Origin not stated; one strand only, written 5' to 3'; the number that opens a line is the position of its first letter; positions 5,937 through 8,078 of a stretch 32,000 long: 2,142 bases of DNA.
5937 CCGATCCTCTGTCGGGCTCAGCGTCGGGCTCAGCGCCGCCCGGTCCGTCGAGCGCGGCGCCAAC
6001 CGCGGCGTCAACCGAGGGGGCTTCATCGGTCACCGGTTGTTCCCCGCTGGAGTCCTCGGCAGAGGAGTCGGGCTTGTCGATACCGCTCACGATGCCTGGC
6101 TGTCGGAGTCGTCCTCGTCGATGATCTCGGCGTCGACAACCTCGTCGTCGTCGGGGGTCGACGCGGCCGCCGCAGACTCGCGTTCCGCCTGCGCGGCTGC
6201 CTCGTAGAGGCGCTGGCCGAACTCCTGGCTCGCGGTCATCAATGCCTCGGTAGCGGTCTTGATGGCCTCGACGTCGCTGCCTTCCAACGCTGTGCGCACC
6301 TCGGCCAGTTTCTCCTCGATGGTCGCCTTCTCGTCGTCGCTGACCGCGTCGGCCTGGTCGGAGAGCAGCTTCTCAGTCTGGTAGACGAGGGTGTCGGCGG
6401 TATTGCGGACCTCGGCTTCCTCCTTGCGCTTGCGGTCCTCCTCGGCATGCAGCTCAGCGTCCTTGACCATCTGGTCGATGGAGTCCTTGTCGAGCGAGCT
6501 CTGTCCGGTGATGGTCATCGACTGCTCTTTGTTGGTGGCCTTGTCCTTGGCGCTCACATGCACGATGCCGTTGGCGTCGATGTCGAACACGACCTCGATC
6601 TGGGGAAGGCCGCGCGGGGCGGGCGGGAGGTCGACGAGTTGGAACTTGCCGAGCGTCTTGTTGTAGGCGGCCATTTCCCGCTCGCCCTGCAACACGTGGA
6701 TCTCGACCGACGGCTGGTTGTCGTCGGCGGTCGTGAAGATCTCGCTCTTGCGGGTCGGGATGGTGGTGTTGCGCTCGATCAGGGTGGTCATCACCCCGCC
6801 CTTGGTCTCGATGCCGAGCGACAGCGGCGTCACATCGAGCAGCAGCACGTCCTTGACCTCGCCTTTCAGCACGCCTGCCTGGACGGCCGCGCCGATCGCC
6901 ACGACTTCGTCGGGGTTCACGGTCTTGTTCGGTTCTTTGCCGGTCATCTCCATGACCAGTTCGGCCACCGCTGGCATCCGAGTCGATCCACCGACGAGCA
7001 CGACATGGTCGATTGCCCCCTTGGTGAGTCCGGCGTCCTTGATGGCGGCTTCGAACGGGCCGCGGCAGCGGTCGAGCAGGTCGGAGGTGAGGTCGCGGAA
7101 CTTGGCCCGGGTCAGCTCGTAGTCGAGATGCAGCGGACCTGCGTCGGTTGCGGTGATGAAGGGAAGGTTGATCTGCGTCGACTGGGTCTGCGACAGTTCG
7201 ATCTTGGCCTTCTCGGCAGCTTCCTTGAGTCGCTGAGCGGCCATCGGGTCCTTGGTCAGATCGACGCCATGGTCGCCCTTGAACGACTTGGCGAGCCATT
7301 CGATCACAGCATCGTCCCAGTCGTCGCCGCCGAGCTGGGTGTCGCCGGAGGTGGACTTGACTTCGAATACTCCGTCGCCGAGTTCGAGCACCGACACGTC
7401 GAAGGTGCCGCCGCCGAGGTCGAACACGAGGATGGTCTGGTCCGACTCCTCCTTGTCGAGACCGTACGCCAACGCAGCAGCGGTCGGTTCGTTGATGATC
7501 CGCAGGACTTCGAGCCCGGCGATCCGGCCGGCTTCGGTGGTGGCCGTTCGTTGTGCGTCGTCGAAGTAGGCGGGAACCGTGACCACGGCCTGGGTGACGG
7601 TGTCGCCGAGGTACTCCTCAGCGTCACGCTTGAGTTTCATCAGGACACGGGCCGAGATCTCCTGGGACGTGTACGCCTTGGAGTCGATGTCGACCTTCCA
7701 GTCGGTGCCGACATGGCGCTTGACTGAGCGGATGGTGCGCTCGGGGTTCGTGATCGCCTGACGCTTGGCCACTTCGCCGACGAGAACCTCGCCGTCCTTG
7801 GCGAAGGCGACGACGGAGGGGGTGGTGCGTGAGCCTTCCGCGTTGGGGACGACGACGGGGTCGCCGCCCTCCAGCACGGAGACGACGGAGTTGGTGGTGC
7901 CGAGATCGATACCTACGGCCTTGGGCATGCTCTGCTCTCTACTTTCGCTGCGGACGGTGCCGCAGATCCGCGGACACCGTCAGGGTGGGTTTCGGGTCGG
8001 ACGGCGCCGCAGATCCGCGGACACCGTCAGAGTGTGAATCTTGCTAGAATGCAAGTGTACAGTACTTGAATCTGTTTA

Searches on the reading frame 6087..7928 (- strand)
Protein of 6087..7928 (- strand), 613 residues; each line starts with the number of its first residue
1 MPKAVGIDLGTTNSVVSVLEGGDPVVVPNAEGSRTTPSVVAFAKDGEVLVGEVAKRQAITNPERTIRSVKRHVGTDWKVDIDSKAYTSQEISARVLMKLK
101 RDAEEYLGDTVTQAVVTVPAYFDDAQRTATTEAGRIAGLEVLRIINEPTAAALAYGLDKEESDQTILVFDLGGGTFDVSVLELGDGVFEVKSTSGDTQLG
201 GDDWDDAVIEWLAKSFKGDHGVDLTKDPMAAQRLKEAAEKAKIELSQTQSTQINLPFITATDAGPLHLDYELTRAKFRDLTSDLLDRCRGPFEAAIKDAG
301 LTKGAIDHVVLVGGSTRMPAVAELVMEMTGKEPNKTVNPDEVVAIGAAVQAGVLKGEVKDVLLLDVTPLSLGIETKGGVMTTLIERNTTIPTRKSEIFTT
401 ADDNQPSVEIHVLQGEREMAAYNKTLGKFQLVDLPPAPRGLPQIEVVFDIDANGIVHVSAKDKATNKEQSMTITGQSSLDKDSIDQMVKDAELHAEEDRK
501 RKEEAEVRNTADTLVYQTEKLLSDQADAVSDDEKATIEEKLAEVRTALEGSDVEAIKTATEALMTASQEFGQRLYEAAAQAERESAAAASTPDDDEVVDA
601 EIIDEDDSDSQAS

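Call 39: find_homologous_proteins(query=window:6087-7928:-, max_evalue=1e-100)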
Query window:6087-7928:- (613 aa): 8000 proteins with E <= 1e-100 among 8000 candidates; the best 120 are listed.
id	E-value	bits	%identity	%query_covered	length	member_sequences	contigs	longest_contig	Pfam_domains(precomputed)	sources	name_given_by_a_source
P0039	0.0e+0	1307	100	100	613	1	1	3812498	PF00012.27,PF06723.20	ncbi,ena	-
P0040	0.0e+0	1290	98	100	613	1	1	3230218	PF00012.27,PF06723.20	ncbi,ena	-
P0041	0.0e+0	1289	98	100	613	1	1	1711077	PF00012.27,PF06723.20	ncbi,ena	-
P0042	0.0e+0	1288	98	100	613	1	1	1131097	PF00012.27,PF06723.20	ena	-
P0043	0.0e+0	1287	98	100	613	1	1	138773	PF00012.27,PF06723.20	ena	-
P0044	0.0e+0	1285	98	100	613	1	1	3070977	PF00012.27,PF06723.20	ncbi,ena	-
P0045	0.0e+0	1285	97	100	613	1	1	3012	PF00012.27,PF06723.20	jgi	-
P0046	0.0e+0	1280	97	100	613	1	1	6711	PF00012.27,PF06723.20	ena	-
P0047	0.0e+0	1277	97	100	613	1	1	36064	PF00012.27,PF06723.20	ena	-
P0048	0.0e+0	1276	97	100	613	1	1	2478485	PF00012.27,PF06723.20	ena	-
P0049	0.0e+0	1276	97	100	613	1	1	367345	PF00012.27,PF06723.20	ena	-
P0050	0.0e+0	1276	97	100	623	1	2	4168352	PF00012.27,PF06723.20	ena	-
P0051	0.0e+0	1275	97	100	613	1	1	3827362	PF00012.27,PF06723.20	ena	-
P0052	0.0e+0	1273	97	100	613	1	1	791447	PF00012.27,PF06723.20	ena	-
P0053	0.0e+0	1273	97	100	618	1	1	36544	PF00012.27,PF06723.20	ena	-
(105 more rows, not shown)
